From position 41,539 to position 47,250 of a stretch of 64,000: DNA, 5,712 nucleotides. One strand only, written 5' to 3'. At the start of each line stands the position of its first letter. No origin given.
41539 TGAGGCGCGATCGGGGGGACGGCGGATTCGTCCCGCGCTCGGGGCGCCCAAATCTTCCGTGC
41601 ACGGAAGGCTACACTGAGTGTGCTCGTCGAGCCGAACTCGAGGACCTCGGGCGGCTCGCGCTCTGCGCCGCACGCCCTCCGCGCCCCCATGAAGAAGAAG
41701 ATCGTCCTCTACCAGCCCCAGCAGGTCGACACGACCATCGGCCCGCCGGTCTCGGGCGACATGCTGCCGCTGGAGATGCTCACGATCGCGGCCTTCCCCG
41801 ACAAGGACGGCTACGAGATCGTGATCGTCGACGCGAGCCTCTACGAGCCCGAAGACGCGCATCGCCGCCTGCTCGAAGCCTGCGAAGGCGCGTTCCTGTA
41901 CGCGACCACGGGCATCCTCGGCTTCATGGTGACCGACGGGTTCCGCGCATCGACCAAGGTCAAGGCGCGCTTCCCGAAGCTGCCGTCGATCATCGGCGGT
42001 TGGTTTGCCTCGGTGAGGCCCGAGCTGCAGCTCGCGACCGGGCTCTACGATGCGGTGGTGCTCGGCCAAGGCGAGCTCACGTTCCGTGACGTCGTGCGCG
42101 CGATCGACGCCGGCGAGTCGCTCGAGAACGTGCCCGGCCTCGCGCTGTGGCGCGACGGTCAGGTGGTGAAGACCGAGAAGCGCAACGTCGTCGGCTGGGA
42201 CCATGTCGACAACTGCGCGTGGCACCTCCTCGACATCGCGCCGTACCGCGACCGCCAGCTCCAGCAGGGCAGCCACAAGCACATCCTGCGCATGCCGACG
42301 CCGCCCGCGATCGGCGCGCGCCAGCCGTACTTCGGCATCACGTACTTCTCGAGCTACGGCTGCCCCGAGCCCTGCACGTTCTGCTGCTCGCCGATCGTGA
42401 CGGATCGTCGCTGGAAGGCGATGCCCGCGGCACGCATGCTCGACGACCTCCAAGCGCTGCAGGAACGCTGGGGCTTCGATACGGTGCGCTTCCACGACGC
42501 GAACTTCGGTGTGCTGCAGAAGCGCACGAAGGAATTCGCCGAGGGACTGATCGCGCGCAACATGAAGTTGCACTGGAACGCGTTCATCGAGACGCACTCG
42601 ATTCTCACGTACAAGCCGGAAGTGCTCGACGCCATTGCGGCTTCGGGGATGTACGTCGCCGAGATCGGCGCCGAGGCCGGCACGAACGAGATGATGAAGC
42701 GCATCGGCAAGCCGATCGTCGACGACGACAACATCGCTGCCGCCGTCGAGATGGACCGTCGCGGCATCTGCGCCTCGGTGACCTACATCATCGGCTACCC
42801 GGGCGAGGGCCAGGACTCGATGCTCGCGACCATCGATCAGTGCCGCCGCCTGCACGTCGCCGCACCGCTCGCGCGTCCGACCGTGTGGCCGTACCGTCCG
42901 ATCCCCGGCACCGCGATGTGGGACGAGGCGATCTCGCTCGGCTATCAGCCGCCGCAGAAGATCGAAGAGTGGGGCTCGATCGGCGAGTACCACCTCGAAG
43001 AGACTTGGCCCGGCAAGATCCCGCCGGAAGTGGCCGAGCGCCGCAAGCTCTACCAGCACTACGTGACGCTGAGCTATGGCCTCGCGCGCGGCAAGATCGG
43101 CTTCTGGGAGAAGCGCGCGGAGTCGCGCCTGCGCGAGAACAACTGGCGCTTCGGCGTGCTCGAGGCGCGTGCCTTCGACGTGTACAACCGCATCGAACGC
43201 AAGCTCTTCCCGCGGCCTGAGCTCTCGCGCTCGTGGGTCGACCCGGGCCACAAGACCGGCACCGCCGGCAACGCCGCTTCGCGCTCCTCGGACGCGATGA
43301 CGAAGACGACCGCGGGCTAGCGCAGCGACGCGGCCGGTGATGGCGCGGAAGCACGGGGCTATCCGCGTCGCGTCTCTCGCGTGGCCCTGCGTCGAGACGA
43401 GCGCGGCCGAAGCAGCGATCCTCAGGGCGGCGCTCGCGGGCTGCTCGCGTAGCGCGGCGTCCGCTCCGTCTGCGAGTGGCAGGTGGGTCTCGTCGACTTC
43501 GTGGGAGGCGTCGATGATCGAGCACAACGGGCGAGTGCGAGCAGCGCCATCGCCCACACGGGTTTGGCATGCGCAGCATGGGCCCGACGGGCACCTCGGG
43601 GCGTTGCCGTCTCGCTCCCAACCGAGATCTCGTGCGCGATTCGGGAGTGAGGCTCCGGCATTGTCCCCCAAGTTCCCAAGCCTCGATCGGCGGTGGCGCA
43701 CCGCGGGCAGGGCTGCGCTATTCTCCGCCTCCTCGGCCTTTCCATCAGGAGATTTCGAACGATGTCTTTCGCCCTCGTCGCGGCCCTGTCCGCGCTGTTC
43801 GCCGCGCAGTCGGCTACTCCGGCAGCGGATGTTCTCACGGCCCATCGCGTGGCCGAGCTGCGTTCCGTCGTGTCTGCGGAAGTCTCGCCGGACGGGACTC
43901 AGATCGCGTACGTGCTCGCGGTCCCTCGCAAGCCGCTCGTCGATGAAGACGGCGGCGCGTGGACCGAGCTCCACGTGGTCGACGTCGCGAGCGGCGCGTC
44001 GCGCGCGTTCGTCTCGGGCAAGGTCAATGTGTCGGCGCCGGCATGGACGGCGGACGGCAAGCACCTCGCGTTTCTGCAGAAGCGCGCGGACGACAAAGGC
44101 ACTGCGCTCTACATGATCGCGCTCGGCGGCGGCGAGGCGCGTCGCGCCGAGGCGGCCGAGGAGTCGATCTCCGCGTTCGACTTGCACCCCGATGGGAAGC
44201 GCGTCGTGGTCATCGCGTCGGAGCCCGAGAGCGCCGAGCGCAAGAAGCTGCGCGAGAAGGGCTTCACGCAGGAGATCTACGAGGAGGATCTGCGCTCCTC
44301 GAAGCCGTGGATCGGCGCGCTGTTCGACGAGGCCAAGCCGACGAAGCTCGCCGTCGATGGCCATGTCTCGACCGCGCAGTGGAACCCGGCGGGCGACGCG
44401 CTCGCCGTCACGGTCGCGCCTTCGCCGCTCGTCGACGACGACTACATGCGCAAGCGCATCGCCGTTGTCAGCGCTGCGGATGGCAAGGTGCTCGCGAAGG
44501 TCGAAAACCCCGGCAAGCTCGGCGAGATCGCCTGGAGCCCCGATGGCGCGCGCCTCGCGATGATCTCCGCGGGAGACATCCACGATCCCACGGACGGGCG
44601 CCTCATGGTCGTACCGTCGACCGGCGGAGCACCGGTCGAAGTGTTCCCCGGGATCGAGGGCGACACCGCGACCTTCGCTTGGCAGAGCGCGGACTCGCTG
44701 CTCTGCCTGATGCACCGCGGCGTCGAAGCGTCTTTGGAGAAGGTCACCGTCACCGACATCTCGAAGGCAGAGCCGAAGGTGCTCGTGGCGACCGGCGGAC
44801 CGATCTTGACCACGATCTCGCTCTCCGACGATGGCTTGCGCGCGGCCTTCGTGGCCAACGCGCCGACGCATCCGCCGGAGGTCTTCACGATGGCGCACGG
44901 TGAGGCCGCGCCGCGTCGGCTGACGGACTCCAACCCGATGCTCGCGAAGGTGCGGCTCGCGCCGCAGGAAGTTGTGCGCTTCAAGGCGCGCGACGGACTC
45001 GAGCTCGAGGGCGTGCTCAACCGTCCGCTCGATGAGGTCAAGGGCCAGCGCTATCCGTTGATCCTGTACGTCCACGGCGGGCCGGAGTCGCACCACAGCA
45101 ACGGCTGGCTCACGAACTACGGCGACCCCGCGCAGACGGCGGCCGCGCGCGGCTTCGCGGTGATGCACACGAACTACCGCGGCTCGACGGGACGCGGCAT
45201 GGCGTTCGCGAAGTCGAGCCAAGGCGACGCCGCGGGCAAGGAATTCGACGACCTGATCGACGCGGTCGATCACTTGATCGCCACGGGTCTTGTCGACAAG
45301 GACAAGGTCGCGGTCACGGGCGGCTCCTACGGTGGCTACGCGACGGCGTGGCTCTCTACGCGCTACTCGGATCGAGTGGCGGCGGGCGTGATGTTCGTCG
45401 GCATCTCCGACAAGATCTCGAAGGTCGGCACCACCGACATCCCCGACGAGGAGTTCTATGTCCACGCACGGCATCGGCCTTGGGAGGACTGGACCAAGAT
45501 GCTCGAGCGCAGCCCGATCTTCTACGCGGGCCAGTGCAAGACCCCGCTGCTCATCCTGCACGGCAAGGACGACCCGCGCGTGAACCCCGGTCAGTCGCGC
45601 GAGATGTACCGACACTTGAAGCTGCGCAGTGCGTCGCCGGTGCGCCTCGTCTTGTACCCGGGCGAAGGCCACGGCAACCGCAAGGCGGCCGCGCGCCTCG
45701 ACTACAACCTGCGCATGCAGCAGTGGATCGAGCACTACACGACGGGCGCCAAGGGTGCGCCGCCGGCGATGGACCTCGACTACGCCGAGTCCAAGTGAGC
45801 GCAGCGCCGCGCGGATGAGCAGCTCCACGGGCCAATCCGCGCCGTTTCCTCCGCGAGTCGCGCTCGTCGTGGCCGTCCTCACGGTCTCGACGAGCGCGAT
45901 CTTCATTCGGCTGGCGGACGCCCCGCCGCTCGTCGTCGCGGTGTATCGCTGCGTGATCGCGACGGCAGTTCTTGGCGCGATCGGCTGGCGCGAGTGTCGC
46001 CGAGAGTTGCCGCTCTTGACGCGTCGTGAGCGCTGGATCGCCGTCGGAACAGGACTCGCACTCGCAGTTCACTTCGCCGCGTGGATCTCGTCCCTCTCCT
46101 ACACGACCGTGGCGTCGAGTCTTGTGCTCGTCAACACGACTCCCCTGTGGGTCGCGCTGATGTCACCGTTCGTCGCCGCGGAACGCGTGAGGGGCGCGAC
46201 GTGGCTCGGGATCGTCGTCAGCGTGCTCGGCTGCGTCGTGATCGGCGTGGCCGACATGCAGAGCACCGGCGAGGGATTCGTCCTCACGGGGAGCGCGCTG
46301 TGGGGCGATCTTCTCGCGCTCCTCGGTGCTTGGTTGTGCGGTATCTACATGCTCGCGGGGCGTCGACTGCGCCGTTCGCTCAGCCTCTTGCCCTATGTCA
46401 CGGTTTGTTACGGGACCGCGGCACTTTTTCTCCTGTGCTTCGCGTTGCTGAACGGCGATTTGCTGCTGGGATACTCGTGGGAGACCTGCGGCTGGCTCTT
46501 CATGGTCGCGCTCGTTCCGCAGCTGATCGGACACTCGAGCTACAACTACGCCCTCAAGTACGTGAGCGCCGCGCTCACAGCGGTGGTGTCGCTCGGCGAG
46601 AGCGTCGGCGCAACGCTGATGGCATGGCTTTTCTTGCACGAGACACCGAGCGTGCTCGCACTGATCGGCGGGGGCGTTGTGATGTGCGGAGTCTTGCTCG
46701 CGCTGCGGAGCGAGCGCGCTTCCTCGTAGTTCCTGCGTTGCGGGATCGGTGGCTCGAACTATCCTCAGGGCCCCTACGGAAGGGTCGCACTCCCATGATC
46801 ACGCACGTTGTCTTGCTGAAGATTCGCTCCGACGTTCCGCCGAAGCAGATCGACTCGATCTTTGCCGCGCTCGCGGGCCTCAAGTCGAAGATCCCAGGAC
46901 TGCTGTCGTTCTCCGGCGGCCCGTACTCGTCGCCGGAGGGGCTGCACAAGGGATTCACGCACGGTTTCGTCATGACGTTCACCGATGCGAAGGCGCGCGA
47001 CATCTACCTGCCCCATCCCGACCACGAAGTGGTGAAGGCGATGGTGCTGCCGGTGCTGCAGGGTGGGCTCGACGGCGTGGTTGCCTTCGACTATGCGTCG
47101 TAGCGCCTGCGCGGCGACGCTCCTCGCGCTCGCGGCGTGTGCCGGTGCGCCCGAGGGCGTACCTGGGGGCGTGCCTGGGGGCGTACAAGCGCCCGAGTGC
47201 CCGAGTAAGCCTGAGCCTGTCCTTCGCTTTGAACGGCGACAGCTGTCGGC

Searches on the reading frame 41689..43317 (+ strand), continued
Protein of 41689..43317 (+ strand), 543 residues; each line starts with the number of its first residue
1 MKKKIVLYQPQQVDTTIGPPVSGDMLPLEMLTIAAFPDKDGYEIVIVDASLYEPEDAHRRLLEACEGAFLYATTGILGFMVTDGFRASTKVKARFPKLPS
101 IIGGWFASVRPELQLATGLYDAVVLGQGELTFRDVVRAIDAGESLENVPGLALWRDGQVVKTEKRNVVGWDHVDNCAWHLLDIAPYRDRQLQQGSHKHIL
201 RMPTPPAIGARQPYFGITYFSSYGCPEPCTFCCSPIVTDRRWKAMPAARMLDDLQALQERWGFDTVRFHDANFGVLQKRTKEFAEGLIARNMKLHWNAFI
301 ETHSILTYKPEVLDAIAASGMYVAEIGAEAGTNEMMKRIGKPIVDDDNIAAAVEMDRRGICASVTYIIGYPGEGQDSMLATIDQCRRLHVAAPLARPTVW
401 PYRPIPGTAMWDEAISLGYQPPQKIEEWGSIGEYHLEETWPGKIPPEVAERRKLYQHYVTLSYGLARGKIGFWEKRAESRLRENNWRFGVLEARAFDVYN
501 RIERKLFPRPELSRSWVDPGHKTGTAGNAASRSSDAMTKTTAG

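Call 59: find_encoding_contigs(protein=P0287, flank=8000, max_places=2)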
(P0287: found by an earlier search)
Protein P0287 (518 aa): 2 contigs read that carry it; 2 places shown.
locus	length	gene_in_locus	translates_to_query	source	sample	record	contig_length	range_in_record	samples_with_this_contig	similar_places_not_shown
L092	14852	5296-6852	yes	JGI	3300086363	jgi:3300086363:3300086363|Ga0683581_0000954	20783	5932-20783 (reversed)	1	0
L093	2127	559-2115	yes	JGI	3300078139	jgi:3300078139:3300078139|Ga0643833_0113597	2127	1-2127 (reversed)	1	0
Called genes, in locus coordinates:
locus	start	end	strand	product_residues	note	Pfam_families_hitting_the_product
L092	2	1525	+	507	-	?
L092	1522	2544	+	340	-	PF04389:Peptidase_M28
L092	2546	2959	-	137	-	PF06491:Disulph_isomer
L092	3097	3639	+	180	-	PF02622:DUF179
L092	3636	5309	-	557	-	PF00724:Oxidored_FMN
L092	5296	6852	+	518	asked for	PF02310:B12-binding, PF04055:Radical_SAM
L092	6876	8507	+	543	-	PF02310:B12-binding, PF04055:Radical_SAM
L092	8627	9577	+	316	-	PF00491:Arginase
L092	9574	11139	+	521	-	-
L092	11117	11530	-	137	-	PF02566:OsmC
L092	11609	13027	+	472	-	PF05496:RuvB_N, PF00158:Sigma54_activat (faint), PF01078:Mg_chelatase (faint), PF00004:AAA, PF07728:AAA_5 (faint), PF16193:AAA_assoc_2, PF12002:MgsA_C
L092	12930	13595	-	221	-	PF01470:Peptidase_C15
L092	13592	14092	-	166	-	PF01242:PTPS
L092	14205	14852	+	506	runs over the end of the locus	PF06267:DUF1028, PF09134:Invasin_D3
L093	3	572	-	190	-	?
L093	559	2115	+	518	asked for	PF02310:B12-binding, PF04055:Radical_SAM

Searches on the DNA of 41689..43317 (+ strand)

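Call 65: search_rna_families(source=L012, start=7300, end=8100, threshold=evalue, max_evalue=0.1)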
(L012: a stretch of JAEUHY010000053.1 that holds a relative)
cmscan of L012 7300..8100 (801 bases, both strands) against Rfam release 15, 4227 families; matches with E-value up to 0.1: 0.
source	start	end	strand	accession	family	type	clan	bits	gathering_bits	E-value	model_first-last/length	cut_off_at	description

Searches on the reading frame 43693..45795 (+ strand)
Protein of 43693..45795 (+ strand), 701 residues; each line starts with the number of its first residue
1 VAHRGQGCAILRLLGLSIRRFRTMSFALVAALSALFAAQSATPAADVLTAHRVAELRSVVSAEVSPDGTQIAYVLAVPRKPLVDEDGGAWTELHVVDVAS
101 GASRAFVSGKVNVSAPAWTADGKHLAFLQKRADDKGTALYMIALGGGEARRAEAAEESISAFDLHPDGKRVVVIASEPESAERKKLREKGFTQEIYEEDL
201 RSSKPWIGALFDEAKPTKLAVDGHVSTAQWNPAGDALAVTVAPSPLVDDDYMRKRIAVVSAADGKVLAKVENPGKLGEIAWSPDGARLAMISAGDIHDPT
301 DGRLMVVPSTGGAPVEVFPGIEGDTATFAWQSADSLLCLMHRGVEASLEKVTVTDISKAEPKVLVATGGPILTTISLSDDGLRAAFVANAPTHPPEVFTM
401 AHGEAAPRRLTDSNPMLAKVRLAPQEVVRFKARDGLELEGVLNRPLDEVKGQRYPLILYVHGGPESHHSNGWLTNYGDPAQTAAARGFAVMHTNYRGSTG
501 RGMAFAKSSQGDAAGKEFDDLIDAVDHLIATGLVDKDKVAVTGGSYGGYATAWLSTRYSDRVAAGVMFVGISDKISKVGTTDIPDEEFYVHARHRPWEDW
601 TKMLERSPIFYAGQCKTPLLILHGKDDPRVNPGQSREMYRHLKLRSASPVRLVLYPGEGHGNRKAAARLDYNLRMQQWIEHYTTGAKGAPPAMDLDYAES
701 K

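Call 10: search_protein_families(library=pfam, proteins=[window:43693-45795:+], max_evalue=0.01)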
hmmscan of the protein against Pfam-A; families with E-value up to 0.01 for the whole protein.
window:43693-45795:+ (701 aa): 12 families
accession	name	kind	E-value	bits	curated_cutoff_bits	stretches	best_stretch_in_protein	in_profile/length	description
PF00326.27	Peptidase_S9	-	2.4e-43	148.5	22.6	1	480-683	7-210/213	Prolyl oligopeptidase family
PF20434.5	BD-FAE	-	1.6e-11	44.6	26.8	1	449-642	8-215/215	BD-FAE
PF07676.18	PD40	-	2.7e-10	40.3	20.9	0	115-132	13-30/38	WD40-like Beta Propeller Repeat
PF12146.15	Hydrolase_4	-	4.4e-10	39.7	27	2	612-660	187-232/239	Serine aminopeptidase, S33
PF00561.26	Abhydrolase_1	-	9.7e-10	38.9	25.8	1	455-568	1-100/245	alpha/beta hydrolase fold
PF02129.25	Peptidase_S15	-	2.9e-08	34.1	23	1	434-574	1-132/262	X-Pro dipeptidyl-peptidase (S15 family)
PF10647.15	Gmad1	-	4.9e-08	33.5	20.5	1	274-416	23-156/251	Lipoprotein LpqB beta-propeller domain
PF01738.24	DLH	-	9.4e-08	32.3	21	1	516-672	76-198/217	Dienelactone hydrolase family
PF25174.1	Beta-prop_THOC3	-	2.2e-05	24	305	0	225-339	49-146/272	THOC3 beta-propeller domain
PF08840.17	BAAT_C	-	0.00019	22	20.9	1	523-660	8-158/210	BAAT / Acyl-CoA thioester hydrolase C terminal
PF02897.21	Peptidase_S9_N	-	0.0007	18.9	24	1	60-148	127-215/414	Prolyl oligopeptidase, N-terminal beta-propeller domain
PF00930.27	DPPIV_N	-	0.0036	16.5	22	0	86-179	257-351/354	Dipeptidyl peptidase IV (DPP IV) N-terminal region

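Call 11: search_protein_families(library=ncbifam, proteins=[window:43693-45795:+], max_evalue=0.01)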
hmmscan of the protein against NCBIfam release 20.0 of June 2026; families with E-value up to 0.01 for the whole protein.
window:43693-45795:+ (701 aa): 12 families
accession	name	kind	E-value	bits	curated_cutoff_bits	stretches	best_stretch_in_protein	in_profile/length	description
NF053518.1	DipepPtdsDpp5Prph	equivalog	1e-49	169.7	900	2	280-682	254-653/655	dipeptidyl-peptidase Dpp5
NF033523.0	lasso_peptidase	equivalog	5.1e-37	127.9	400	1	99-681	76-635/638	Atxe2 family lasso peptide isopeptidase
NF050058.1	e_dPHAscl_type1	hypoth_equivalog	1.7e-15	57.3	150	1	452-642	20-204/276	extracellular catalytic domain type 1 short-chain-length polyhydroxyalkanoate depolymerase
TIGR02800.1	propeller_TolB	equivalog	9.1e-12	44.6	343.15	1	53-157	186-279/418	Tol-Pal system beta propeller repeat protein TolB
TIGR01840.1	esterase_phb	subfamily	2.3e-08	33.8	107.85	1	453-639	12-192/213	PHB depolymerase family esterase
NF041096.1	esterase_EstD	equivalog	2.5e-05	23.5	600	1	571-642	301-368/421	esterase EstD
NF002183.0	PRK01029.1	equivalog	2.6e-05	23.4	405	1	62-151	332-409/429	Tol-Pal system protein TolB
NF010141.1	PRK13616.1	equivalog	2.7e-05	22.9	602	0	195-337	370-504/584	MtrAB system accessory lipoprotein LpqB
NF007857.0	PRK10566.1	equivalog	3.8e-05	23.6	201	1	516-646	86-216/249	esterase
NF052354.1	EstLipQMycob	equivalog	0.00059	18.6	700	1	535-650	236-364/418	esterase LipQ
NF033149.0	CHL_hydrolase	equivalog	0.00067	18.7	500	1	446-561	67-172/310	chloramphenicol hydrolase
NF003780.0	PRK05371.1-1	subfamily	0.0045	15.5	642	1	605-686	295-374/594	Xaa-Pro dipeptidyl-peptidase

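Call 62: search_solved_structures(query=window:43759-45795:+, max_evalue=1e-10)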
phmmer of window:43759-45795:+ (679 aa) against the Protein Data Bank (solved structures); distinct sequences matched with E-value up to 1e-10: 40.
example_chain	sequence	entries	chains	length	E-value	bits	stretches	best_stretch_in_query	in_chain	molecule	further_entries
8wt1_A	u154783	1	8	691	5.3e-51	177.2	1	32-662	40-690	S9 family peptidase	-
5yzm_A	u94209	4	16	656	4.3e-38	134.5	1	387-650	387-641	Acyl-peptide hydrolase, putative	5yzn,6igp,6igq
5yzo_A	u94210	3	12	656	1.2e-37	133.1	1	387-650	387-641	Acyl-peptide hydrolase, putative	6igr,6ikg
7px8_A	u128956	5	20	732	1e-33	120.1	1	407-656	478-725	Acylamino-acid-releasing enzyme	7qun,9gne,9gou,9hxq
7ep9_G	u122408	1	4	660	7.6e-33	117.2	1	395-660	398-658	S9 family peptidase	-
4hxe_B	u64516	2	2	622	3.6e-29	105.1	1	361-642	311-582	Putative uncharacterized protein PH0594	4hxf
4hxg_A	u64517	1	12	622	9.3e-29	103.7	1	361-642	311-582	Putative uncharacterized protein PH0594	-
5l8s_A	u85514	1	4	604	4.4e-26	94.9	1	365-648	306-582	Amino acyl peptidase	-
7c72_A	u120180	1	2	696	8.8e-21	77.4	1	428-645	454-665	Prolyl oligopeptidase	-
3azo_A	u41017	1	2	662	2.8e-17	65.8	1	336-644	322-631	Aminopeptidase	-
3azp_A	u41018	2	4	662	7.2e-17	64.4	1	338-644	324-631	Aminopeptidase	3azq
2d5l_A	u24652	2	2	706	8.8e-17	64.1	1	332-609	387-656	dipeptidyl aminopeptidase IV, putative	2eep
2z3w_A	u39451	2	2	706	1.3e-16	63.6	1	332-608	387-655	Dipeptidyl aminopeptidase IV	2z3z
2dcm_A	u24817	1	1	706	2.3e-16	62.8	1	332-609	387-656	dipeptidyl aminopeptidase IV, putative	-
6eoo_A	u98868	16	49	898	3.2e-16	62.3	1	401-658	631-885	Dipeptidyl peptidase 8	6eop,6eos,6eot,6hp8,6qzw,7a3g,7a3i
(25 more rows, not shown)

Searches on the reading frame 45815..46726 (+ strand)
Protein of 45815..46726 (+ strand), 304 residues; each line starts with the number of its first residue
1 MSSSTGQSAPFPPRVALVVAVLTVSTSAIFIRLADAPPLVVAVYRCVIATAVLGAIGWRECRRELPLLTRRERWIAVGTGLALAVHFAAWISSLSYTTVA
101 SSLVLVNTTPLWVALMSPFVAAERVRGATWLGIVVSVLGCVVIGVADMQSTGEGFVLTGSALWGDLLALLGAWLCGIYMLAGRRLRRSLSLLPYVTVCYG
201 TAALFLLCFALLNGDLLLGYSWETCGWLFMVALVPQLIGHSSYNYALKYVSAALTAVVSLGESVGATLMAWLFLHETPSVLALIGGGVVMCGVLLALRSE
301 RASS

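Call 10: search_protein_families(library=pfam, proteins=[window:45815-46726:+], max_evalue=0.01)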
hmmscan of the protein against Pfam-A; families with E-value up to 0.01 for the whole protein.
window:45815-46726:+ (304 aa): 2 families
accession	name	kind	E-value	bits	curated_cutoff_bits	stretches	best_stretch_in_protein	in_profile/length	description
PF00892.27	EamA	-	3.5e-35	121.7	28.2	2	162-297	1-134/135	EamA-like transporter family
PF03151.22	TPT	-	7.8e-05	22.6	30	1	38-156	31-148/291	Triose-phosphate Transporter family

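Call 11: search_protein_families(library=ncbifam, proteins=[window:45815-46726:+], max_evalue=0.01)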
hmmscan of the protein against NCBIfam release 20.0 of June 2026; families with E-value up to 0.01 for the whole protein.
window:45815-46726:+ (304 aa): 2 families
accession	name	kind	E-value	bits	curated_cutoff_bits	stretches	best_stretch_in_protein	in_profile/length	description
TIGR00950.1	2A78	equivalog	2.4e-22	79.6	230.2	1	32-294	9-264/264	carboxylate/amino acid/amine transporter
TIGR03340.1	phn_DUF6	hypoth_equivalog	4e-07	30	288.15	1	74-295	64-280/281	phosphonate utilization associated putative membrane protein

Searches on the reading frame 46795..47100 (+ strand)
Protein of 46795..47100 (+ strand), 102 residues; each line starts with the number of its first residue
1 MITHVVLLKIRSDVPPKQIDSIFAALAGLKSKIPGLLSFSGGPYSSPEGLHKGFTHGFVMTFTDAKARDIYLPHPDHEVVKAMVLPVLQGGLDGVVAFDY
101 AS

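Call 10: search_protein_families(library=pfam, proteins=[window:46795-47100:+], max_evalue=0.01)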
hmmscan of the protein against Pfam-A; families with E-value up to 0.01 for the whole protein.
window:46795-47100:+ (102 aa): 1 family
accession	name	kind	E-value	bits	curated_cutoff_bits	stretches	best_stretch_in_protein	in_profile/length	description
PF07876.18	Dabb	-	1.4e-22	80.6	25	1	2-100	1-94/96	Stress responsive A/B Barrel Domain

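Call 11: search_protein_families(library=ncbifam, proteins=[window:46795-47100:+], max_evalue=0.01)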
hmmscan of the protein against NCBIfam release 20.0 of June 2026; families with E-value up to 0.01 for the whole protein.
window:46795-47100:+ (102 aa): 0 families
